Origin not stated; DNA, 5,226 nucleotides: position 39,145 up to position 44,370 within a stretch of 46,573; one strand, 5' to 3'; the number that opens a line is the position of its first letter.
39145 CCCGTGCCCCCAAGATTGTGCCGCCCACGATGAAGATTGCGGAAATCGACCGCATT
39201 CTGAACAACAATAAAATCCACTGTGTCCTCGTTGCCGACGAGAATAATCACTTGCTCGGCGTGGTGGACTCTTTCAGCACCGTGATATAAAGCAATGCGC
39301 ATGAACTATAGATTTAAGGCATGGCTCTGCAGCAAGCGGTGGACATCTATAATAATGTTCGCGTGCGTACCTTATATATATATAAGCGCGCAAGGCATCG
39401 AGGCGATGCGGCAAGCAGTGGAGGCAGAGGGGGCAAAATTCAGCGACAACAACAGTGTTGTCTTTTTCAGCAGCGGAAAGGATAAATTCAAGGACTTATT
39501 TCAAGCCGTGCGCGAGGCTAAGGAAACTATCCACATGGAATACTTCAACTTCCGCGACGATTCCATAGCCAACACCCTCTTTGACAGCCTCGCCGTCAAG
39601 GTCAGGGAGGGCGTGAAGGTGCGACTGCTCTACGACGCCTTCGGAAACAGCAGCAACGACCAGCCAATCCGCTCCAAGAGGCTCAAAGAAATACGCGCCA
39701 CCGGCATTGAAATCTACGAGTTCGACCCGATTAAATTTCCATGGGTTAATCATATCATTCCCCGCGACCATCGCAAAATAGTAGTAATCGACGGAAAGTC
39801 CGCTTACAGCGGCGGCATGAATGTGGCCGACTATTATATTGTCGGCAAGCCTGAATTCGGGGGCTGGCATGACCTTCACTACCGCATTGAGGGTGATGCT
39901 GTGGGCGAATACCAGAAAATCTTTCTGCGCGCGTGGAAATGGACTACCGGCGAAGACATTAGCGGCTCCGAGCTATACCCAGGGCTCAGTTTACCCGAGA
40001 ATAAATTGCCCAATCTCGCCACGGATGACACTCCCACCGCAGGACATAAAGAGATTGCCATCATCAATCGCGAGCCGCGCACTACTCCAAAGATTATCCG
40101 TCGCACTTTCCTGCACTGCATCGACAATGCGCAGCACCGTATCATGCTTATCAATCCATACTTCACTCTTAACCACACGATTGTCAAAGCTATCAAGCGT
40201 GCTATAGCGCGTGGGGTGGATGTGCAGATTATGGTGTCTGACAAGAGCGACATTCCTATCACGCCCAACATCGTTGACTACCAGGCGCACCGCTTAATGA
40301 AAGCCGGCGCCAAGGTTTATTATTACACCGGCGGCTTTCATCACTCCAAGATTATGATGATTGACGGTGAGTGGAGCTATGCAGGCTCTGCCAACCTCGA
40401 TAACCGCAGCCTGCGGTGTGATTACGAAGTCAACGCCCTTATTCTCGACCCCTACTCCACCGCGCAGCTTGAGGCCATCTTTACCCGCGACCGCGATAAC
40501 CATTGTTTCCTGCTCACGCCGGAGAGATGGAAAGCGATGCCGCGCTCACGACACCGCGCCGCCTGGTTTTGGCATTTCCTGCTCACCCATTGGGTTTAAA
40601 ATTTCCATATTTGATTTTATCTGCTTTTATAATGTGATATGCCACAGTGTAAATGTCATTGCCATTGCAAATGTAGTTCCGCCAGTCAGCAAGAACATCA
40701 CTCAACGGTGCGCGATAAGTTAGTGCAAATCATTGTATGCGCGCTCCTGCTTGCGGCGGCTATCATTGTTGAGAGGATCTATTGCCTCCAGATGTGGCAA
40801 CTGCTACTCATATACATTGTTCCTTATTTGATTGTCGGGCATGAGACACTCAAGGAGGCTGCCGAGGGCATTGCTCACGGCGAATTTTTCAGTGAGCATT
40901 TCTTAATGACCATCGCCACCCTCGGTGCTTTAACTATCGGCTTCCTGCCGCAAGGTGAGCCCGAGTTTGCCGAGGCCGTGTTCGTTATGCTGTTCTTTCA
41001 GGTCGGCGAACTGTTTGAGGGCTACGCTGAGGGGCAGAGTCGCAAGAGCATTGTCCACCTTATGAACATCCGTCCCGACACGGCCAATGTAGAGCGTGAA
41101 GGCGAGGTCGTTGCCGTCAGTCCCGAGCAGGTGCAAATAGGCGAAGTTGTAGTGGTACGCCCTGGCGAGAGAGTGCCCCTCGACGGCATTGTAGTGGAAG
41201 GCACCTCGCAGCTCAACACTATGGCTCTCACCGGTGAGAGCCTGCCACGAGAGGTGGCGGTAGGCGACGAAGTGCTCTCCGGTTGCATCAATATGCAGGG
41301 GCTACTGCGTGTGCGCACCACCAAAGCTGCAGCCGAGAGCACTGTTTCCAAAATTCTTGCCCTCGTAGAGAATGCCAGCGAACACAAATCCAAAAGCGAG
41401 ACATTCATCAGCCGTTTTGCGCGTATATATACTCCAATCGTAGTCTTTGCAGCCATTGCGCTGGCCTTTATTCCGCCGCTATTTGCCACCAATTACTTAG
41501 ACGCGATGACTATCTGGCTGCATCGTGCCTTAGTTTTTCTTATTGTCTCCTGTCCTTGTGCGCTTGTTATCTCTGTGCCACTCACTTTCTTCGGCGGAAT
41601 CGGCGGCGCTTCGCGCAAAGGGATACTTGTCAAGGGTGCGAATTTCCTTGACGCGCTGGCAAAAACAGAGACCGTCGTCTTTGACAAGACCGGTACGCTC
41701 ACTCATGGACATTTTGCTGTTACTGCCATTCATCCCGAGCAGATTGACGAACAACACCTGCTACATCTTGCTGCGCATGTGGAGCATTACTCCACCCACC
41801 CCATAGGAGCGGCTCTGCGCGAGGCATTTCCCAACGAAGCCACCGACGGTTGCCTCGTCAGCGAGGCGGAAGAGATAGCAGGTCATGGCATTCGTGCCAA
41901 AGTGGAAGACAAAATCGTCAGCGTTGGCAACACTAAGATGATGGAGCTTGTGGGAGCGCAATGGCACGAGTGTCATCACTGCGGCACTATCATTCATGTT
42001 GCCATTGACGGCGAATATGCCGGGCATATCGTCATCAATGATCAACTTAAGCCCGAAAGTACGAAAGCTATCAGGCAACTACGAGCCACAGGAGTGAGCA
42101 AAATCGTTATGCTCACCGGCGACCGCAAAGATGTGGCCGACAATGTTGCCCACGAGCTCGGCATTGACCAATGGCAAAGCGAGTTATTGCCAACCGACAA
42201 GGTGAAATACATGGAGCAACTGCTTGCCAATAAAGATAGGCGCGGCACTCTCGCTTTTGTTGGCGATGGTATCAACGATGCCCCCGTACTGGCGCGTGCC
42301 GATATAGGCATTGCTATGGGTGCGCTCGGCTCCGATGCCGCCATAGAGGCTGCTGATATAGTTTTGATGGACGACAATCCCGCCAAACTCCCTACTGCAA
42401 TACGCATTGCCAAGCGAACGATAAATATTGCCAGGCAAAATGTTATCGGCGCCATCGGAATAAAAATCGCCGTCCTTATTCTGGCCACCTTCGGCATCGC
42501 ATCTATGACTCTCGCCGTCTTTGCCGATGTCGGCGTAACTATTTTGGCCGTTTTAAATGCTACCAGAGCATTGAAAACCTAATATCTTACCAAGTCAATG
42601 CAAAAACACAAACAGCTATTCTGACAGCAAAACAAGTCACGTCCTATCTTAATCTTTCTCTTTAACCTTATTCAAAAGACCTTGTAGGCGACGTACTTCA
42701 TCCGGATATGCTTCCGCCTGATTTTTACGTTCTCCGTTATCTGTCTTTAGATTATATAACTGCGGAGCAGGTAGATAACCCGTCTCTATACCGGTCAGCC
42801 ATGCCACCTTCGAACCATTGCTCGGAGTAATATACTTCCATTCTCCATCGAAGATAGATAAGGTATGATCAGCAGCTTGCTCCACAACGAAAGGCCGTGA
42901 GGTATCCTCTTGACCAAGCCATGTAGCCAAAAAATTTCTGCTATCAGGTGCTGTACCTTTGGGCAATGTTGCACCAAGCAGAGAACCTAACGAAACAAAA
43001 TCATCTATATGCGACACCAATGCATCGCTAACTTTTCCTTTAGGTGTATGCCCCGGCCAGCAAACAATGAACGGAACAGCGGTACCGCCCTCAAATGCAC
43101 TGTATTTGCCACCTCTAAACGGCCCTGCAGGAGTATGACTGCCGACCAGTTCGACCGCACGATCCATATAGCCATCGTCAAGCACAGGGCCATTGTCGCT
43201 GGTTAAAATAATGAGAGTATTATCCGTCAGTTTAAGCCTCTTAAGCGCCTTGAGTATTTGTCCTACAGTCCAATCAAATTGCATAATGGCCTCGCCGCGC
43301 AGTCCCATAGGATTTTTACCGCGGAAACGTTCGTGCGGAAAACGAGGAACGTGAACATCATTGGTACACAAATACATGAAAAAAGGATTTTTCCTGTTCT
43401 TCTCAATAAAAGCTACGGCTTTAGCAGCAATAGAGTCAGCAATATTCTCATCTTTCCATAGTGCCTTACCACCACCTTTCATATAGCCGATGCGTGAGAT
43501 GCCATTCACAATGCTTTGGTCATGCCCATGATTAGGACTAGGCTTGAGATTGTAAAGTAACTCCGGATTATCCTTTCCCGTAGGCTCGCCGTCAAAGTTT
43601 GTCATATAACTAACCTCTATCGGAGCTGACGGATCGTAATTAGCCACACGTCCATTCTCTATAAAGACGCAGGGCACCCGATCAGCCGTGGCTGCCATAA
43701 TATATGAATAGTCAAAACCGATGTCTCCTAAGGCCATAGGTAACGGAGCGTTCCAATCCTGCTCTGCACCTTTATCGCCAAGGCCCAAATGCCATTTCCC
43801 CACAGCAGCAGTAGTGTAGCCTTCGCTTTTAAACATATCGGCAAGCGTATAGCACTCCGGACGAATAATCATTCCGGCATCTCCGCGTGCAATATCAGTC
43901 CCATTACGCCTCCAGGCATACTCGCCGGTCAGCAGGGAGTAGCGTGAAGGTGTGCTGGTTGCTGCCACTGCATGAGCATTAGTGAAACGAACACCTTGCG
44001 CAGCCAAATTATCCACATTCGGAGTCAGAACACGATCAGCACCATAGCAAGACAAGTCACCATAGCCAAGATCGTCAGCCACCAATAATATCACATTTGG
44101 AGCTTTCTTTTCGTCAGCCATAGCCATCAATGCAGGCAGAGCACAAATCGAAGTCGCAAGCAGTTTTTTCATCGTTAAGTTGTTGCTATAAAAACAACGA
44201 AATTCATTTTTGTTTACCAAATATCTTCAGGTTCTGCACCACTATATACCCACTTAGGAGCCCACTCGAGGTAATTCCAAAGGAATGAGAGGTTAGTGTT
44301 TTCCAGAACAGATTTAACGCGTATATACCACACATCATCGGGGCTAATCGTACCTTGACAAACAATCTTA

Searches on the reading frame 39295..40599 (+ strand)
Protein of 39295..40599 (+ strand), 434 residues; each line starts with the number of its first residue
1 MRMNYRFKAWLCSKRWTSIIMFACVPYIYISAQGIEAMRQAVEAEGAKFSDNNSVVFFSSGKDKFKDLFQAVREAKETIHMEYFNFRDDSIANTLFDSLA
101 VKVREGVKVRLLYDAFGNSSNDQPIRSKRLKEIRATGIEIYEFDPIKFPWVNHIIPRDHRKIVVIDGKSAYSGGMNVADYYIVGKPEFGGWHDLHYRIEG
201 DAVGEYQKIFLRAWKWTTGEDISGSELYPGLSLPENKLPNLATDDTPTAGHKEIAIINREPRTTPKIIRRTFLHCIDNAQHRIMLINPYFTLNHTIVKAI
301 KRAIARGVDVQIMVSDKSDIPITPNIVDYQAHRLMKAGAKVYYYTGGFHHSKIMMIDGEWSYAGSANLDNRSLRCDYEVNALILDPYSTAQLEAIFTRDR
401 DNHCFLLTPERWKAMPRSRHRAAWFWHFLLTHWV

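Call 37: search_protein_families(library=pfam, proteins=[window:39295-40599:+])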
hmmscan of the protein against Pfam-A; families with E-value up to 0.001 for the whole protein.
window:39295-40599:+ (434 aa): 3 families
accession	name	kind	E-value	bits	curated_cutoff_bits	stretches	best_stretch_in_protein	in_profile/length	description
PF13091.12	PLDc_2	-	1.2e-44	151.8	27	2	273-399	2-131/132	PLD-like domain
PF00614.28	PLDc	-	3.5e-15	55.7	21.9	1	346-372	2-28/28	Phospholipase D Active site motif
PF24402.1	iHKD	-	5.2e-07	30.2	27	1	95-169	5-75/111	Inactive HKD-Rease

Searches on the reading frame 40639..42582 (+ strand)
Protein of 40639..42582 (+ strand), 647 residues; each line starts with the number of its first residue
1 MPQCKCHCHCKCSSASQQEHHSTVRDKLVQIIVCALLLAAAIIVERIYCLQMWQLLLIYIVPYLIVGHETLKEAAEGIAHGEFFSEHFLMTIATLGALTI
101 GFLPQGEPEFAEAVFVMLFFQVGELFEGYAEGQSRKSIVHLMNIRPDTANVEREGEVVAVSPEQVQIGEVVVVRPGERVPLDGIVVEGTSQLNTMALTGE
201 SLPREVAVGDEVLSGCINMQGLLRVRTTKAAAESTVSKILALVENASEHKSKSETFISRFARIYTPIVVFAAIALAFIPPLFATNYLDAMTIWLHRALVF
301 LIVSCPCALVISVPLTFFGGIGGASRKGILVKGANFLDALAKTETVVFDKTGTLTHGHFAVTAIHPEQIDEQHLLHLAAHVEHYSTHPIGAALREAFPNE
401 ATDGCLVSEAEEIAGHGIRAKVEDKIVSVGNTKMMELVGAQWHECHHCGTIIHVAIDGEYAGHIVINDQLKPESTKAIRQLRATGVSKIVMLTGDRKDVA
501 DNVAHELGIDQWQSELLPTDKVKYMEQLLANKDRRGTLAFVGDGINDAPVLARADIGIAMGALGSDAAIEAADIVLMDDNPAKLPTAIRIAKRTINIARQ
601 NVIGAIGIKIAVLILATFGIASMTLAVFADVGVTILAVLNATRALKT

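Call 37: search_protein_families(library=pfam, proteins=[window:40639-42582:+])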
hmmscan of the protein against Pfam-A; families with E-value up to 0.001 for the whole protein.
window:40639-42582:+ (647 aa): 3 families
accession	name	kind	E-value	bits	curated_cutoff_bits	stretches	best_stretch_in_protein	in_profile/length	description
PF00122.25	E1-E2_ATPase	-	6.9e-48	163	28.1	1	145-327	3-181/181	E1-E2 ATPase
PF00702.32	Hydrolase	-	2e-29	103.8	26.4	1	344-555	2-191/191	haloacid dehalogenase-like hydrolase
PF08282.18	Hydrolase_3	-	0.00018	21.7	20.9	0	521-578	188-245/255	haloacid dehalogenase-like hydrolase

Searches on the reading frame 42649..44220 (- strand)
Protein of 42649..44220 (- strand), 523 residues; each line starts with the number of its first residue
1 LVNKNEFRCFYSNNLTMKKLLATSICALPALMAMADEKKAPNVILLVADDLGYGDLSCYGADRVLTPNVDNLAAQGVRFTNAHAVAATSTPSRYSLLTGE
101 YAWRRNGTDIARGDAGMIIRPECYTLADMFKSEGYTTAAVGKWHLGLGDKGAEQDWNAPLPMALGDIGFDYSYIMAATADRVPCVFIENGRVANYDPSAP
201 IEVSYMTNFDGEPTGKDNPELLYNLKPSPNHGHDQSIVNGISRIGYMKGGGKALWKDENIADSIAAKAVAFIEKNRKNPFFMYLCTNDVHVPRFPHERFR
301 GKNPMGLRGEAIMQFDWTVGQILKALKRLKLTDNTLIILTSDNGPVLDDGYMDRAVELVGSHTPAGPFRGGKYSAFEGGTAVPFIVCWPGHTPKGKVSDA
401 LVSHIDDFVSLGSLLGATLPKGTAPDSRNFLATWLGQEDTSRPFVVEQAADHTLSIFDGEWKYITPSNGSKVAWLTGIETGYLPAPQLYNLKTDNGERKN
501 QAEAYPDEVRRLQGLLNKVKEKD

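Call 37: search_protein_families(library=pfam, proteins=[window:42649-44220:-])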
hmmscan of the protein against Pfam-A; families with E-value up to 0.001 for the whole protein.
window:42649-44220:- (523 aa): 2 families
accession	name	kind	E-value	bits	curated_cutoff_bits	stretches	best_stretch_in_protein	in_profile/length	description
PF00884.28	Sulfatase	-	5e-52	177.5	25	1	41-416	1-300/301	Sulfatase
PF01663.27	Phosphodiest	-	6.2e-09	36.3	23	0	310-389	186-255/342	Type I phosphodiesterase / nucleotide pyrophosphatase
